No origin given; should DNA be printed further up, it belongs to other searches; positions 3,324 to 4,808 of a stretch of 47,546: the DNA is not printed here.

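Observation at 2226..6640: TRAP transporter with an amidinotransferase-superfamily enzyme inserted between dctP and dctQM (cassette 1 of 2)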

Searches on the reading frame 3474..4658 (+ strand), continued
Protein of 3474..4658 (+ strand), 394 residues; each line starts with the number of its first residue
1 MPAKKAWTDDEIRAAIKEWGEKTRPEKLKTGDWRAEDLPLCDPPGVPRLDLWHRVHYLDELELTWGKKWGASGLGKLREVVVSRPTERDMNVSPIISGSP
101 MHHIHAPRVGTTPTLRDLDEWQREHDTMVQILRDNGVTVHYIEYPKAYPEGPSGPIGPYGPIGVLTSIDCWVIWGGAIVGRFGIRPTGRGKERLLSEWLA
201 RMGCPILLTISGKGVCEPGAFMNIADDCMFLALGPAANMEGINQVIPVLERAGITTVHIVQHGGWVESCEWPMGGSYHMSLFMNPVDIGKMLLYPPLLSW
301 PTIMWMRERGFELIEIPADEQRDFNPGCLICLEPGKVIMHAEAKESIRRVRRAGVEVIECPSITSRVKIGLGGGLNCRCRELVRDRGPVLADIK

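Call 51: fold_search(model_id=the predicted structure, library=pdb)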
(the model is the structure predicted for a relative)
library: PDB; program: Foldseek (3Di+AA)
matches with E <= 10: 426; with E <= 0.001: 115
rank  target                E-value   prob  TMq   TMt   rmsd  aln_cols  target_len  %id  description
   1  9azg                  2.1e-29  1.00  0.79  0.84   2.8       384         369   30  Native nnhA in H32 (released 2025-01-01)
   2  9b01                  9.3e-29  1.00  0.79  0.84   2.8       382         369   29  Catalytic mutant C357A nnhA in CHES buffer (released 2025-01-01)
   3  2a9g_A                2.0e-15  1.00  0.62  0.61   4.9       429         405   16  Structure of C406A arginine deiminase in complex with L-arginine (released 2005-08-09)
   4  6u1r_B                3.0e-15  1.00  0.60  0.69   4.9       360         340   14  SxtG an amidinotransferase from the Microseira wollei in Saxitoxin biosynthetic pathway (released 2020-03-18)
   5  2jdx                  3.8e-15  1.00  0.59  0.64   5.3       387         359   16  CRYSTAL STRUCTURE OF HUMAN L-ARGININE:GLYCINE AMIDINOTRANSFERASE, DELETIONMUTANT ATDELTAM302 (released 1999-02-09)
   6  6u1r_A                4.6e-15  1.00  0.57  0.63   7.0       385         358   14  SxtG an amidinotransferase from the Microseira wollei in Saxitoxin biosynthetic pathway (released 2020-03-18)
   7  2aci_B                5.8e-15  1.00  0.60  0.58   5.3       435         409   17  Structure of D166A arginine deiminase (released 2005-08-09)
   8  4bof_C                1.1e-14  1.00  0.59  0.57   6.5       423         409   15  Crystal structure of arginine deiminase from group A streptococcus (released 2013-08-21)
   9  4bof_B                1.1e-14  1.00  0.59  0.57   6.5       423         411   15  Crystal structure of arginine deiminase from group A streptococcus (released 2013-08-21)
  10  5wpi_A                1.3e-14  1.00  0.59  0.63   5.0       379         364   14  The virulence-associated protein HsvA from the fire blight pathogen Erwinia amylovora is a polyamine amidinotransferas (released 2017-11-15)
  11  4jdw                  1.5e-14  1.00  0.58  0.63   5.4       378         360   16  CRYSTAL STRUCTURE AND MECHANISM OF L-ARGININE: GLYCINE AMIDINOTRANSFERASE: A MITOCHONDRIAL ENZYME INVOLVED IN CREATINE B (released 1998-01-28)
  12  1jdw                  1.7e-14  1.00  0.58  0.63   5.4       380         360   16  CRYSTAL STRUCTURE AND MECHANISM OF L-ARGININE: GLYCINE AMIDINOTRANSFERASE: A MITOCHONDRIAL ENZYME INVOLVED IN CREATINE B (released 1998-01-28)
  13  2a9g_B                2.2e-14  1.00  0.61  0.59   6.2       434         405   16  Structure of C406A arginine deiminase in complex with L-arginine (released 2005-08-09)
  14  1rxx_D                2.2e-14  1.00  0.60  0.59   6.4       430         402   17  Structure of arginine deiminase (released 2004-01-13)
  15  2a9g_D                2.4e-14  1.00  0.60  0.58   6.5       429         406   16  Structure of C406A arginine deiminase in complex with L-arginine (released 2005-08-09)
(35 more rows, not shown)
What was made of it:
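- On GME (pentein) superfamily, Pfam clan CL0197 / PF02274: Foldseek probability 1.00 to NnhA, ADI, AGAT and DDAH structures (call 51).
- Foldseek also finds AGAT, SxtG, HsvA and StrB1 at TM 0.57-0.60 normalised to the query (call 51).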

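Call 53: search_protein_representatives(protein=window:3474-4658:+)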
Query: 394 residues. Proteins with E-value up to 0.001 (for the whole library): 385; up to 1e-10: 142; up to 1e-30: 42. The best 150 are listed.
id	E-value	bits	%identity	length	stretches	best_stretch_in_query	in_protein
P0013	1.6e-112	392.8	54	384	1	6-394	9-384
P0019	9.9e-91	321.0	54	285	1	114-394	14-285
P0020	2.2e-84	300.1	51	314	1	6-320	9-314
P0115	3.3e-70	253.3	41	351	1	42-389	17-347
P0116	2.1e-69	250.7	40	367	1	17-394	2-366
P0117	3.2e-69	250.1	41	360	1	25-393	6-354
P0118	2.8e-65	237.1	37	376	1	26-393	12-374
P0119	1.0e-62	228.7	35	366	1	34-392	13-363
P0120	1.1e-59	218.7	37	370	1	27-393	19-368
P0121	4.1e-55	203.6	35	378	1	24-392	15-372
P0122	2.4e-54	201.1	37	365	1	31-394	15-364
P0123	4.9e-53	196.8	36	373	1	24-394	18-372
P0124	6.3e-51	189.8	36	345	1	36-390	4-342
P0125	1.2e-49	185.6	35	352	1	37-365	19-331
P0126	9.9e-49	182.6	36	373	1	31-389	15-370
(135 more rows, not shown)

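Call 55: search_solved_structures(query=A1, max_evalue=0.01, show_alignments=5)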
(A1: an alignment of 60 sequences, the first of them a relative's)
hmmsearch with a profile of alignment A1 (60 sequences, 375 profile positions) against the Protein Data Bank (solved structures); distinct sequences matched with E-value up to 0.01: 27.
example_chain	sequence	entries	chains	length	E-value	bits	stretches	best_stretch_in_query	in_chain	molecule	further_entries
9azg_A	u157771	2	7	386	5.3e-81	275.4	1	19-374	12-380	2-nitroimidazole nitrohydrolase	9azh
9b01_A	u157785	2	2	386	6e-79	268.6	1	19-374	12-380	2-nitroimidazole nitrohydrolase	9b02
3rhy_A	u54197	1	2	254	1.2e-18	70.1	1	101-361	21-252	N(G),N(G)-dimethylarginine dimethylaminohydrolase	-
3bpb_A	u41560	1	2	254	1.5e-18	69.8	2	292-361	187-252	dimethylarginine dimethylaminohydrolase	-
1h70_A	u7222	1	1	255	8.9e-17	64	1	101-358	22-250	NG, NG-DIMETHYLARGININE DIMETHYLAMINOHYDROLASE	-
2aci_A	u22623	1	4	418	6e-14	54.7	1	303-367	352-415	Arginine deiminase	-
1rxx_A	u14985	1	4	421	6.1e-14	54.7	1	303-367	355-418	Arginine deiminase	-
4e4j_A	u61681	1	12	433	1.2e-13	53.7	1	299-367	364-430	Arginine deiminase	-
2abr_A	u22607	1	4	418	5.9e-13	51.5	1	303-367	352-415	Arginine deiminase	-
2aaf_A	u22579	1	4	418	1.8e-12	49.9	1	303-367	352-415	Arginine deiminase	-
4bof_A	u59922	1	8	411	3.1e-12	49.1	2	71-134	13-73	ARGININE DEIMINASE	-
2a9g_A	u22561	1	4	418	6.4e-12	48.1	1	303-367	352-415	Arginine deiminase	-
1jdx_A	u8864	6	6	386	2.3e-10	43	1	227-365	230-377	PROTEIN (L-ARGININE:GLYCINE AMIDINOTRANSFERASE)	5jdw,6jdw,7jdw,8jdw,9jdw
1jdw_A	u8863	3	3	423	3.2e-10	42.5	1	227-365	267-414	L-ARGININE:GLYCINE AMIDINOTRANSFERASE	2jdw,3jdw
2jdx_A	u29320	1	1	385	1.6e-09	40.2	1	229-365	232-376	PROTEIN (L-ARGININE:GLYCINE AMIDINOTRANSFERASE)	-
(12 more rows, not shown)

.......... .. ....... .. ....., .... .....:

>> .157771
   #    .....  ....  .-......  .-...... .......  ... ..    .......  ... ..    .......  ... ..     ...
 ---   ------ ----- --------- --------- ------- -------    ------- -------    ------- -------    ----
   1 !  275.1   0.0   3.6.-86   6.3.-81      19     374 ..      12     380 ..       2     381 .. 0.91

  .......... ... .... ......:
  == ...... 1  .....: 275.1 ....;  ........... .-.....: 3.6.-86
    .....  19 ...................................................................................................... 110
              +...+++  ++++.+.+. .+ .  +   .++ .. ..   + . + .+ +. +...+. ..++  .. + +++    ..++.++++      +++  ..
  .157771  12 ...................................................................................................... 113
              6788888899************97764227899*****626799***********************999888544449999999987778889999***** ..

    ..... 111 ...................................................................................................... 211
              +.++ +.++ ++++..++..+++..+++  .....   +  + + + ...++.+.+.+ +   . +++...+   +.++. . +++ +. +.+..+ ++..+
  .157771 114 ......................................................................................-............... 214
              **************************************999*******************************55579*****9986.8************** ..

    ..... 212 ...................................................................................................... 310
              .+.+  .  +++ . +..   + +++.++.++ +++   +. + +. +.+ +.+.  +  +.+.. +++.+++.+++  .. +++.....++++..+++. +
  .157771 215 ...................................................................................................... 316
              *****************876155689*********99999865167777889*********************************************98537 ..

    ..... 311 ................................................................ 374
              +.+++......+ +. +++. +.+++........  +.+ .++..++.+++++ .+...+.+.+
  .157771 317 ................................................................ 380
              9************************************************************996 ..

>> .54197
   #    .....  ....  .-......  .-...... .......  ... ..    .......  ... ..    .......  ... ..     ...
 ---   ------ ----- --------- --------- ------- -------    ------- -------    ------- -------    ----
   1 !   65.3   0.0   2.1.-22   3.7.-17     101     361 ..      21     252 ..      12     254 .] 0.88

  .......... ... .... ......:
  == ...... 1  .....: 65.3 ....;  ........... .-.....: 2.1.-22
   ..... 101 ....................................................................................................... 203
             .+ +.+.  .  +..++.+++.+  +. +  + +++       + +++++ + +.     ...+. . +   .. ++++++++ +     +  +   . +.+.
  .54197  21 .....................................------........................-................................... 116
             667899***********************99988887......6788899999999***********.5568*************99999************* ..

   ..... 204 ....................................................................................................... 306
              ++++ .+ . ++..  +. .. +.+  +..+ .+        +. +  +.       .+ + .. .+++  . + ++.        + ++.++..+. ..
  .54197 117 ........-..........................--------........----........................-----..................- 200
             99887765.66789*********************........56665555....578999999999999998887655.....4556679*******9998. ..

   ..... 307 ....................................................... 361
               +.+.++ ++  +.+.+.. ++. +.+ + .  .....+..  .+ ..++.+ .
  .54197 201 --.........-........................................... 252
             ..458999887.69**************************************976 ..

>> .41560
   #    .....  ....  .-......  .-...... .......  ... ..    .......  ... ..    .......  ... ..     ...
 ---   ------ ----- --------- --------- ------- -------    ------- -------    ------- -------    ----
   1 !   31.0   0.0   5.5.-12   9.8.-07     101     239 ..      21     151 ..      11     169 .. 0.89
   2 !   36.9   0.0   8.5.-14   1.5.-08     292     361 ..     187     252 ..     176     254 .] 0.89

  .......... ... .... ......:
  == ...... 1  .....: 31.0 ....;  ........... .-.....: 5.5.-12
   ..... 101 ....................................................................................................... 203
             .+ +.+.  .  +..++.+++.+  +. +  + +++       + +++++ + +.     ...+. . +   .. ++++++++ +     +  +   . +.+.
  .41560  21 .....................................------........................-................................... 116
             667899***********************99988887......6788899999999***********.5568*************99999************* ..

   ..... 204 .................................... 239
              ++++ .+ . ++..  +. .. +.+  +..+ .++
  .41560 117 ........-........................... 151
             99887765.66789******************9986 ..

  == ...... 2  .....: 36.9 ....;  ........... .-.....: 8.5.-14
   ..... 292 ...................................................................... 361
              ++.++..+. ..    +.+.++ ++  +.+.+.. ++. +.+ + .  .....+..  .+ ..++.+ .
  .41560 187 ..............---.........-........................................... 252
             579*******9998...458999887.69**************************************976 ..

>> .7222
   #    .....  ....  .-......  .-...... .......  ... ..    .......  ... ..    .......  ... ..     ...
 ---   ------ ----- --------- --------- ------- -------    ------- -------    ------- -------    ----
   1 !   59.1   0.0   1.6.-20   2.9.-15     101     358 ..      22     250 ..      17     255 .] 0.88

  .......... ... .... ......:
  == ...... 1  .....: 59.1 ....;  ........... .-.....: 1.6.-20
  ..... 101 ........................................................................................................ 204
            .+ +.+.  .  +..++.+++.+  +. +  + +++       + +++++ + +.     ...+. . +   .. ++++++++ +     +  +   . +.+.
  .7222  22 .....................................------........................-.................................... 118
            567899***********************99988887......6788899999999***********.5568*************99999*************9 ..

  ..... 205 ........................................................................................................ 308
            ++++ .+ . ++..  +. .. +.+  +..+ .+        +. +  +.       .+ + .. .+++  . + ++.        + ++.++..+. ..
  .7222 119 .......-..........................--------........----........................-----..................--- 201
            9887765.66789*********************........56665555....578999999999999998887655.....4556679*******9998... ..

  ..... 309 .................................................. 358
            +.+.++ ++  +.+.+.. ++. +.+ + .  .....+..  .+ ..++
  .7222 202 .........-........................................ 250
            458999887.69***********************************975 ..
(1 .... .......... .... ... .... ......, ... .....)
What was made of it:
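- In the profile alignment R189 pairs with Arg86 of P. aeruginosa DDAH, next to Arg85 (call 55). The profile reaches AGAT at E=2e-10 (call 55). Sequence hits to the hydrolases are stronger: NnhA at 5e-81 and DDAH at 1e-18 (call 55).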

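Call 56: find_encoding_contigs(protein=P0018, flank=7000, max_places=2)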
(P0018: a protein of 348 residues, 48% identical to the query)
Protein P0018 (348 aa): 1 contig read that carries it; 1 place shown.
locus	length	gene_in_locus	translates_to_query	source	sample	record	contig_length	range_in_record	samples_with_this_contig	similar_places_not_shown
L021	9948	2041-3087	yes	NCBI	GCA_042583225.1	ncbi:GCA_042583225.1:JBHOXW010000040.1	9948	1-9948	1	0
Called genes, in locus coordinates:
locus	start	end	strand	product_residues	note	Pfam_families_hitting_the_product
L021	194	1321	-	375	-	PF00795:CN_hydrolase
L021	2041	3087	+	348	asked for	PF02274:ADI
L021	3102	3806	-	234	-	PF00005:ABC_tran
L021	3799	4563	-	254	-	PF00005:ABC_tran, PF13304:AAA_21 (faint), PF12399:BCA_ABC_TP_C (weak)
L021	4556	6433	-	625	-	PF02653:BPD_transp_2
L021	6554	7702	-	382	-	PF13433:Peripla_BP_5, PF13458:Peripla_BP_6, PF01094:ANF_receptor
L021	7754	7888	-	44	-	-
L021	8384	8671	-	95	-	PF00313:CSD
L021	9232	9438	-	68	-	-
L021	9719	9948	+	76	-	?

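Call 57: find_encoding_contigs(protein=P0023, flank=7000, max_places=3)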
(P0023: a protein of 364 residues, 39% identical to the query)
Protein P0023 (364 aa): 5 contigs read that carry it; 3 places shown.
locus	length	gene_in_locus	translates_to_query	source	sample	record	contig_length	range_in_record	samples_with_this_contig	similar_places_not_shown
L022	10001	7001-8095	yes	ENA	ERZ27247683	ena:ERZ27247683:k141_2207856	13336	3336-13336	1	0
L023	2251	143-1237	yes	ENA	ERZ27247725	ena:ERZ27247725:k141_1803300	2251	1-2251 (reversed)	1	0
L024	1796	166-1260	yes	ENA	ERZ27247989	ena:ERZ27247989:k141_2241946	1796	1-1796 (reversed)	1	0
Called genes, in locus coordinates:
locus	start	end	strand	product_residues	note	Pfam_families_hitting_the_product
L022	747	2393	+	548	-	PF13520:AA_permease_2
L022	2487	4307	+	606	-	PF02730:AFOR_N, PF01314:AFOR_C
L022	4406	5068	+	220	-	PF02607:B12-binding_2, PF02310:B12-binding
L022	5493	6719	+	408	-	PF00465:Fe-ADH, PF13685:Fe-ADH_2, PF25137:ADH_Fe_C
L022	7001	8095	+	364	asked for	PF02274:ADI (weak)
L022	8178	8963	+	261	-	-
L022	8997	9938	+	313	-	-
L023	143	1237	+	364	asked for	PF02274:ADI (weak)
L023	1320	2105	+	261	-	-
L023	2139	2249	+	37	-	?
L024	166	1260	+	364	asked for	PF02274:ADI (weak)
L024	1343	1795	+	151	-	?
